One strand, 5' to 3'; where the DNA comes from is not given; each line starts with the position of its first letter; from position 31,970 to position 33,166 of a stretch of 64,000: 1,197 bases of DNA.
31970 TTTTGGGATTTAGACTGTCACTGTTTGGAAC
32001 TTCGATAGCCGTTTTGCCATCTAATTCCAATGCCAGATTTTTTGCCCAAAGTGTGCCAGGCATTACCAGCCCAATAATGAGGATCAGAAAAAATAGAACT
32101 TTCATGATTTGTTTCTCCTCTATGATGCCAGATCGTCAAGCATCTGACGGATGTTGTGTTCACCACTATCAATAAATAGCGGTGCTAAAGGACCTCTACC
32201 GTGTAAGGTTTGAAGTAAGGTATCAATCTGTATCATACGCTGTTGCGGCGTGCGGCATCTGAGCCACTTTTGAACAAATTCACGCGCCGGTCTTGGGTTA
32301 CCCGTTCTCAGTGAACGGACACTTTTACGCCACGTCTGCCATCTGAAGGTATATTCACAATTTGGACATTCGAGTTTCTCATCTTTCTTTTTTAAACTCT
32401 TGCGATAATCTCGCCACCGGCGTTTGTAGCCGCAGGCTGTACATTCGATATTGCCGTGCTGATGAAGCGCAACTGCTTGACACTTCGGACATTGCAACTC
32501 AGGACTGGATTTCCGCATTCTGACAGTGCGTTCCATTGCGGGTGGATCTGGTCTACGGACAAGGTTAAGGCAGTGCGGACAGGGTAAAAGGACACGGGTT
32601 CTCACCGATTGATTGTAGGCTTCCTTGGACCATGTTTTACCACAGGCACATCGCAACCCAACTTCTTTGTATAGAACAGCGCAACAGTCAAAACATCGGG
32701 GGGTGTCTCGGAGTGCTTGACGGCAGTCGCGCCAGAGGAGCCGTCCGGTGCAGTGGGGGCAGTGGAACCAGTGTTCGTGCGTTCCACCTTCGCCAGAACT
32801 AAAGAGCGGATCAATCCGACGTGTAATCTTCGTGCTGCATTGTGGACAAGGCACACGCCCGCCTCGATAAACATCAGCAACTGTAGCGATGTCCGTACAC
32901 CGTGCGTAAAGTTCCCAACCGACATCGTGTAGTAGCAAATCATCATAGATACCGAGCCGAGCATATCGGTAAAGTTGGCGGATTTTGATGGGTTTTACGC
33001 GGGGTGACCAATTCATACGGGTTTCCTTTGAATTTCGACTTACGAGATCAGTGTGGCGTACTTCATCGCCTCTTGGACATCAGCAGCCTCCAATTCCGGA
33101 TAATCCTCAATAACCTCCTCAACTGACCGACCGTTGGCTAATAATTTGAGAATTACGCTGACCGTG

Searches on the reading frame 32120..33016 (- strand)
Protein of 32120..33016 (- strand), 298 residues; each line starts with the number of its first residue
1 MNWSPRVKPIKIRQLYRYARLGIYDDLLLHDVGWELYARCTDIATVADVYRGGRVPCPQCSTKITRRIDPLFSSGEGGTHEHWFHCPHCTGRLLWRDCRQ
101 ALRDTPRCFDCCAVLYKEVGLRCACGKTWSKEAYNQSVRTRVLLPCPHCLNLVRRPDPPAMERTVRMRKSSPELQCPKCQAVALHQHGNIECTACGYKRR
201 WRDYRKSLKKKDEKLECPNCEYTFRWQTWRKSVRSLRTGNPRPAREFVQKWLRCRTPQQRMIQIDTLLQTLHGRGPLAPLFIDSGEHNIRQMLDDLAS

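Call 3: search_protein_families(library=pfam, proteins=[window:32120-33016:-], max_evalue=0.1)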
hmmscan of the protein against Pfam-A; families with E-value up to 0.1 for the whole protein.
window:32120-33016:- (298 aa): 9 families
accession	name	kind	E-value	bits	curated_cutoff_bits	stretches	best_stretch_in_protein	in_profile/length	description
PF18551.6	TackOD1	-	0.00022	21.3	32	1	175-225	90-135/188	Thaumarchaeal output domain 1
PF03966.22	Trm112p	-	0.0021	18.4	22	1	86-224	10-35/40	Trm112p-like protein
PF16778.10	Phage_tail_APC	-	0.0025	18.1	26.6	1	92-107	30-45/60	Phage tail assembly chaperone protein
PF25206.1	DUF7836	-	0.0027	18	26.7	1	190-237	8-53/59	Domain of unknown function (DUF7836)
PF09723.15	Zn_ribbon_8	-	0.0043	17.5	34.4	0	162-183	16-36/41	Zinc ribbon domain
PF12898.13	Stc1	-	0.006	17.6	24.8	1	164-220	29-82/84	Stc1 domain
PF15801.11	zf-C6H2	-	0.023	15.3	30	0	169-205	8-42/47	zf-MYND-like zinc finger, mRNA-binding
PF05876.18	GpA_ATPase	-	0.023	14.8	25.6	1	128-187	179-237/247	Phage terminase large subunit gpA, ATPase domain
PF23499.1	YnfU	-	0.047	14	27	0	122-151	16-46/49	YnfU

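Call 4: search_protein_families(library=ncbifam, proteins=[window:32120-33016:-], max_evalue=0.1)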
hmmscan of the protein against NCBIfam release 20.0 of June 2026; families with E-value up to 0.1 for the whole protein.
window:32120-33016:- (298 aa): 6 families
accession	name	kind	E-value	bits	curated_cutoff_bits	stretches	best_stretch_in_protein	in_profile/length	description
TIGR01384.1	TFS_arch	equivalog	0.00086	20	64.75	1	176-209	3-35/101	transcription factor S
NF041910.1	HVO_0416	equivalog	0.0055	16.6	80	1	172-198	33-57/58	HVO_0416 family zinc finger protein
TIGR04104.1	cxxc_20_cxxc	subfamily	0.0058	17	45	1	191-223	2-34/93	TIGR04104 family putative zinc finger protein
NF038384.1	zinc_YnfU_fam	subfamily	0.015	14.8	36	0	206-224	8-48/52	YnfU family zinc-binding protein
NF006417.0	PRK08665.1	equivalog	0.023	12.9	961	1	168-199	726-757/759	vitamin B12-dependent ribonucleotide reductase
NF047723.1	TransFacS4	equivalog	0.043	14.3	120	1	176-200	4-28/90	transcription factor S4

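Call 5: find_homologous_proteins(query=window:32120-33016:-)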
Query window:32120-33016:- (298 aa): 122 proteins with E <= 0.001 among 905 candidates; the best 120 are listed.
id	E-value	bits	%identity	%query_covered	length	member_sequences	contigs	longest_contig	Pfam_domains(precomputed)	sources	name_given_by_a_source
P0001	1.8e-182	624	87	100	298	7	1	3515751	-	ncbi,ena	-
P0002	5.2e-181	619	88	100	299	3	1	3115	-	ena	-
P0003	6.0e-181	619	87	100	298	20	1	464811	-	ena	-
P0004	8.4e-181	618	88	100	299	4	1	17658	-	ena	-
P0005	2.1e-178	610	86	100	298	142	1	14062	-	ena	-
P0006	2.7e-178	610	86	100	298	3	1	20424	-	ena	-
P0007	4.5e-178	609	86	100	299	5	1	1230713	PF18551.7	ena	-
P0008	1.0e-175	601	85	100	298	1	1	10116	PF18551.7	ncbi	-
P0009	1.3e-175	601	85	100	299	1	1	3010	-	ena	-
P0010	4.3e-175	599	86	100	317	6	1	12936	-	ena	-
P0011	2.2e-174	597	84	100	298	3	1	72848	-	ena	-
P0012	5.8e-174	596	83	100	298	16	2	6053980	-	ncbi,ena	-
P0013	2.4e-173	594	83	100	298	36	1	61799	-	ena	-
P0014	3.3e-173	593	83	100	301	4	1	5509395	PF18551.7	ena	-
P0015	1.8e-172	591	84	100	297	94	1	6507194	-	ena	-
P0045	5.0e-140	484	68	100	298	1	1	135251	-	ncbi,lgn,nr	ncbi:hypothetical protein JT359_07625 [Candidatus Poribacteria bacterium]|nr:hypothetical protein [C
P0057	1.8e-126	440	44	100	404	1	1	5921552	-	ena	-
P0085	2.0e-106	374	56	100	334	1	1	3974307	-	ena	-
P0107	4.9e-70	254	43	100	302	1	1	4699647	-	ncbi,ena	-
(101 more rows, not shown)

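Call 7: find_encoding_contigs(protein=P0001, flank=4000, max_places=3)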
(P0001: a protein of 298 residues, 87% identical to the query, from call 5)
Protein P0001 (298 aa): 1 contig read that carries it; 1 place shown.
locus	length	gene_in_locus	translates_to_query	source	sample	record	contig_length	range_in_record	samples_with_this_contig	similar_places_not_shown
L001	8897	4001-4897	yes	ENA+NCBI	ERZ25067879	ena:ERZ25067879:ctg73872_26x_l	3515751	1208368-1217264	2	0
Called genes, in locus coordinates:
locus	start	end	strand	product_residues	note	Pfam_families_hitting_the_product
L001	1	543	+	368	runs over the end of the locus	PF00890:FAD_binding_2, PF01266:DAO, PF03486:HI0933_like (faint), PF07992:Pyr_redox_2 (faint), PF13450:NAD_binding_8 (weak)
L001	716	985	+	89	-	-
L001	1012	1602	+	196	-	PF04542:Sigma70_r2, PF08281:Sigma70_r4_2, PF04545:Sigma70_r4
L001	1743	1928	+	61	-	PF26262:DUF8066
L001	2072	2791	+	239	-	PF00702:Hydrolase, PF13419:HAD_2, PF13242:Hydrolase_like (weak)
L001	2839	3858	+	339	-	PF01408:GFO_IDH_MocA, PF02894:GFO_IDH_MocA_C, PF22725:GFO_IDH_MocA_C3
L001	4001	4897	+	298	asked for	-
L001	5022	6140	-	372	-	PF01385:OrfB_IS605, PF07282:Cas12f1-like_TNB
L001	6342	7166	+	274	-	PF02522:Antibiotic_NAT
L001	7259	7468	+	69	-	-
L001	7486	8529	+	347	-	PF05721:PhyH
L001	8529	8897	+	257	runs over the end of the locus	PF08241:Methyltransf_11 (faint)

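Call 8: find_encoding_contigs(protein=P0045, flank=4000, max_places=3)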
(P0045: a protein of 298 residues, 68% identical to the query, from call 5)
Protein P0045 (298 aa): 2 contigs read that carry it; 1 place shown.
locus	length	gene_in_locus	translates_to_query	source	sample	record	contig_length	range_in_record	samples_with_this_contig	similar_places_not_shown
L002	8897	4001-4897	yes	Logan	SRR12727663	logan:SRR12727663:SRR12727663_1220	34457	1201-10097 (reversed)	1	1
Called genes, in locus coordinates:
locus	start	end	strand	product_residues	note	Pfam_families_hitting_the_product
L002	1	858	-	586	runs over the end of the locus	PF25323:6TM_PilS, PF13596:PAS_10, PF00512:HisKA, PF02518:HATPase_c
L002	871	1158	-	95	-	PF03319:EutN_CcmL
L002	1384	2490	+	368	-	PF00070:Pyr_redox (faint), PF00890:FAD_binding_2, PF01134:GIDA (faint), PF01266:DAO, PF01946:Thi4 (weak), PF03486:HI0933_like (faint), PF07992:Pyr_redox_2, PF13450:NAD_binding_8 (weak)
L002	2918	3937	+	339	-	PF01408:GFO_IDH_MocA, PF02894:GFO_IDH_MocA_C, PF22725:GFO_IDH_MocA_C3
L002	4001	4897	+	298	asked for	-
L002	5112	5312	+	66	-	-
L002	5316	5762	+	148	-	PF13385:Laminin_G_3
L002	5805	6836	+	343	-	PF05721:PhyH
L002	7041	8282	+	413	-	PF19313:DUF5916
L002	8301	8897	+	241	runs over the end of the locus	-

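Call 9: find_encoding_contigs(protein=P0057, flank=4000, max_places=2)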
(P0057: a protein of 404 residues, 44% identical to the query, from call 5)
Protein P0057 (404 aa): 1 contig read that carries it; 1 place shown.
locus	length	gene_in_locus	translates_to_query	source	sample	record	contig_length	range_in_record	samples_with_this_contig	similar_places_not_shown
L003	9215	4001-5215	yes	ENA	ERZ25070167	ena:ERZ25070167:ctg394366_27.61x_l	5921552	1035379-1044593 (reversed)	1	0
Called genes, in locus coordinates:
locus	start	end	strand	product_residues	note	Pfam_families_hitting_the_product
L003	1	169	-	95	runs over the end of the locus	PF03319:EutN_CcmL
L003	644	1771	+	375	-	PF00890:FAD_binding_2 (weak), PF01266:DAO, PF03486:HI0933_like (faint), PF07992:Pyr_redox_2 (faint), PF13450:NAD_binding_8 (weak)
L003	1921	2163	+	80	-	-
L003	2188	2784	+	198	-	PF04542:Sigma70_r2, PF08281:Sigma70_r4_2, PF04545:Sigma70_r4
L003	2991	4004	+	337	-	PF01408:GFO_IDH_MocA, PF02894:GFO_IDH_MocA_C, PF22725:GFO_IDH_MocA_C3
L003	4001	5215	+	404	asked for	-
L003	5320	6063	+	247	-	-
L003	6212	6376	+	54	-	-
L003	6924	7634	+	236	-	-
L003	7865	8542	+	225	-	-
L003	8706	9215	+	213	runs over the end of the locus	-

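Call 10: find_encoding_contigs(protein=P0107, flank=4000, max_places=2)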
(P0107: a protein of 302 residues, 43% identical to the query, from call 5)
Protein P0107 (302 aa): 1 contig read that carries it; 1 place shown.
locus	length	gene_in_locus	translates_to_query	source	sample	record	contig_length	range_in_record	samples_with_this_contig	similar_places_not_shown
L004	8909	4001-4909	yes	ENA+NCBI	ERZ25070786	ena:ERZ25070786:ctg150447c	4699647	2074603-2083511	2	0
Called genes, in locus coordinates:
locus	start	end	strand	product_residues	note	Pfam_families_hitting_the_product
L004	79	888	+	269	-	PF01261:AP_endonuc_2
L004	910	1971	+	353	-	PF01408:GFO_IDH_MocA, PF22725:GFO_IDH_MocA_C3, PF02894:GFO_IDH_MocA_C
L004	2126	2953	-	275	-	PF04909:Amidohydro_2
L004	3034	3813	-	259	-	PF02633:Creatininase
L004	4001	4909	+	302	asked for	-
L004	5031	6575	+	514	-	PF01979:Amidohydro_1 (weak), PF07969:Amidohydro_3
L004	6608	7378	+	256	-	PF01182:Glucosamine_iso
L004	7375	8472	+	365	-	PF00180:Iso_dh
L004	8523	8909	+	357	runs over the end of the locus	PF10282:Lactonase, PF08450:SGL (faint)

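Call 11: find_encoding_contigs(protein=P0085, flank=4000, max_places=2)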
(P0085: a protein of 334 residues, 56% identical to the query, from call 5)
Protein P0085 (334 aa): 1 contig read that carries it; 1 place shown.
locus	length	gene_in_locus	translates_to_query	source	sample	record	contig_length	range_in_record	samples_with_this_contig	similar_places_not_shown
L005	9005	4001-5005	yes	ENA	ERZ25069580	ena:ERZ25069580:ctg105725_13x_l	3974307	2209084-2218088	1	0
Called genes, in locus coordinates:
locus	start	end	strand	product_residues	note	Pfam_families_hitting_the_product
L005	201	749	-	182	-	-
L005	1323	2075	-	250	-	PF14338:Mrr_N, PF04471:Mrr_cat, PF22722:NA-iREase1 (weak)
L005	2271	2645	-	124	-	PF07676:PD40 (faint), PF23381:Beta-prop_IFT122_1st, PF24814:WD40_Prp19 (weak), PF24817:WD40_WDHD1_1st, PF25173:Beta-prop_WDR3_1st (weak), PF25174:Beta-prop_THOC3, PF25175:Beta-prop_WDR5, PF00400:WD40, +1 more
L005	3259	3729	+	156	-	-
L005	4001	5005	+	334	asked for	-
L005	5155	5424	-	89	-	-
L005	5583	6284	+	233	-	-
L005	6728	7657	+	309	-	-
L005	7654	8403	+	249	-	-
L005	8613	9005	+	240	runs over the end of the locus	-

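Call 15: find_related_loci(query=A1, collection=genome_contigs, flank=5000)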
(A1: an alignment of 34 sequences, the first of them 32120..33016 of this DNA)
Query A1 (298 aa) in genome_contigs; peptide patterns used: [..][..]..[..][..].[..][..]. (x = any residue, [..] = any of these).
228 stretches matched a pattern; 114 encode a relative of the query (tblastn E <= 1e-3); the best 80 are kept; 80 distinct loci.
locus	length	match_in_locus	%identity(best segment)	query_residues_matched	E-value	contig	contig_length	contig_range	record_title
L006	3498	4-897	93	1-298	0e+0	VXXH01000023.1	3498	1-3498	MAG: Candidatus Poribacteria bacterium isolate SB0668_bin_37 NODE_11217_length_3498_cov_5.517862, whole genome shotgun s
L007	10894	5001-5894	90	1-298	0e+0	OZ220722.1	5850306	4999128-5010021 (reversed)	MAG: Candidatus Poribacteria bacterium isolate 09e4b887-e8cc-4912-b364-6afc626817b5 genome assembly, chromosome: 1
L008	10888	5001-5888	89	1-298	0e+0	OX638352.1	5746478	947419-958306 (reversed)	MAG: uncultured Poribacteria bacterium isolate 319d9eaa-e5ea-4d6b-972a-5b23a2ce0867 genome assembly, chromosome: 1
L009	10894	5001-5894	89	1-298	0e+0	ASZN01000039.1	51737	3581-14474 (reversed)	Candidatus Poribacteria bacterium WGA-3G POR3G_contig_39.40_C, whole genome shotgun sequence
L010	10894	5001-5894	89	1-298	0e+0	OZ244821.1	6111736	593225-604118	MAG: Candidatus Poribacteria bacterium isolate f8e195d4-717b-4ac2-aaf5-fcbd41c48ae0 genome assembly, chromosome: 1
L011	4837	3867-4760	89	1-298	0e+0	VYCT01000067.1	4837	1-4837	MAG: Candidatus Poribacteria bacterium isolate SB0675_bin_22 NODE_6074_length_4837_cov_12.705563, whole genome shotgun s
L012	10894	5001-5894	89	1-298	0e+0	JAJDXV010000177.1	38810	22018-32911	MAG: Candidatus Poribacteria bacterium isolate jk18x27bins.53 k141_219302, whole genome shotgun sequence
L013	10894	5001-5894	88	1-298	2e-180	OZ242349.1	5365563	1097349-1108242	MAG: Candidatus Poribacteria bacterium isolate e367748c-ea16-458c-b08a-e5b385d280ea genome assembly, chromosome: 1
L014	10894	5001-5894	88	1-298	6e-180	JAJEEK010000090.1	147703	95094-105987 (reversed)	MAG: Candidatus Poribacteria bacterium isolate p16x34bins.28 k141_519349, whole genome shotgun sequence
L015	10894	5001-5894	88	1-298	9e-180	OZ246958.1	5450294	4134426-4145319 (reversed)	MAG: Candidatus Poribacteria bacterium isolate eb1091dc-daf2-4aeb-812c-2eaa76c9e045 genome assembly, chromosome: 1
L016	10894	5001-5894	87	1-298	2e-179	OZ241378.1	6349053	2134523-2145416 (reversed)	MAG: Candidatus Poribacteria bacterium isolate 8f0f5501-85a9-4e66-9deb-4e7c08d09c04 genome assembly, chromosome: 1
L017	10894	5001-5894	89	1-298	1e-179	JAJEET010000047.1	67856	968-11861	MAG: Candidatus Poribacteria bacterium isolate p16x34bins.5 k141_664816, whole genome shotgun sequence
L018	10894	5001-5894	88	1-298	4e-179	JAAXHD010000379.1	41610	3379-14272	MAG: Candidatus Poribacteria bacterium isolate Plut_88880 unfiltered_Plut_88880_genomic_contig_223368, whole genome shot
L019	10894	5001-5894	87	1-298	4e-179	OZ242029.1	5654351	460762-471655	MAG: Candidatus Poribacteria bacterium isolate e47116a6-1c5e-4b36-9515-22f207f5838d genome assembly, chromosome: 1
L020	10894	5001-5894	87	1-298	3e-178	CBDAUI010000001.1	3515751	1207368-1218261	MAG: Candidatus Poribacteria bacterium isolate ebb03bee-5bc3-4167-9627-03da9fd662bd genome assembly, contig: contig_1, w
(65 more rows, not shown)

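Call 21: predict_structure(alignment_id=A1)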
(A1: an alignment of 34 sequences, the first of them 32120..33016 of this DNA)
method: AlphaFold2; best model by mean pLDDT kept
length: 298 residues; sequences in the alignment: 34
mean_pLDDT: 78.7   pTM: 0.60
mean pLDDT of the five models: 78.7, 76.5, 76.2, 76.0, 74.5
residues with pLDDT >= 90: 49; 70-90: 195; 50-70: 36; < 50: 18
segments of 3 or more residues with pLDDT < 50: 73-79, 160-170
pLDDT, mean of each block of 10 residues (from residue 1): 83 91 91 93 77 74 68 46 78 80 81 84 87 77 73 67 41 76 86 88 76 81 83 78 89 92 90 73 82 80
secondary structure, 60 per line:
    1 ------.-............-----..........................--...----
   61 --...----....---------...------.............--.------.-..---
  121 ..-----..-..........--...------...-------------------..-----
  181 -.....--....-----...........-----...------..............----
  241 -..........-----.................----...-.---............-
elements in order: H9-20 H26-51 E54-56 E63-65 H70-73 E83-85 E92-94 H95-104 H131-140 E143-145 E152-154 E182-186 E189-192 E198-200 H201-208 E214-216 E223-225 H226-236 H242-251 H257-273 H286-297

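Call 24: search_protein_representatives(alignment_id=A1)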
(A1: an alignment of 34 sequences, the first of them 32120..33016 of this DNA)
Query: 34 sequences, 303 profile positions. Proteins with E-value up to 0.001 (for the whole library): 654; up to 1e-10: 369; up to 1e-30: 42. The best 150 are listed.
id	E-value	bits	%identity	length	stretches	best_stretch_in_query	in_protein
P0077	8.9e-127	438.7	-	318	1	2-302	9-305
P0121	2.1e-105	368.5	-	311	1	2-301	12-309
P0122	6.8e-105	366.8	-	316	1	2-294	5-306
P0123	4.8e-101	354.2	-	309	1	1-301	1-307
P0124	4.2e-95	334.7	-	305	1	2-302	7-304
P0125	3.5e-91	321.8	-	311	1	2-302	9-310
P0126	1.2e-85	303.6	-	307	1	5-301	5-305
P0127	2.9e-84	299.1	-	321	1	1-300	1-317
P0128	2.8e-83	295.8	-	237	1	80-301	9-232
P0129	6.5e-83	294.7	-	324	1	1-300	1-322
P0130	1.5e-80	286.9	-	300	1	2-301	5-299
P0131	2.8e-72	259.8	-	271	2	1-164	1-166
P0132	1.4e-69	250.9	-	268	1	1-221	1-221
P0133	3.0e-69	249.8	-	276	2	2-167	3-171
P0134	1.1e-67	244.6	-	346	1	3-228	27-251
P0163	1.9e-28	115.8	-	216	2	2-68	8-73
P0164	5.6e-28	114.3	-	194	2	1-66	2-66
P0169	4.2e-27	111.4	-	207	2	2-64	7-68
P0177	1.3e-25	106.5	-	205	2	2-67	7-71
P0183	6.5e-25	104.2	-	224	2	2-66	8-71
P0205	1.7e-22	96.3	-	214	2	2-65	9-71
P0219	9.0e-22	93.9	-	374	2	2-69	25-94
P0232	3.9e-21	91.8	-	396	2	2-63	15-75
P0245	1.3e-20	90.0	-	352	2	2-64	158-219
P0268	2.1e-19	86.1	-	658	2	2-98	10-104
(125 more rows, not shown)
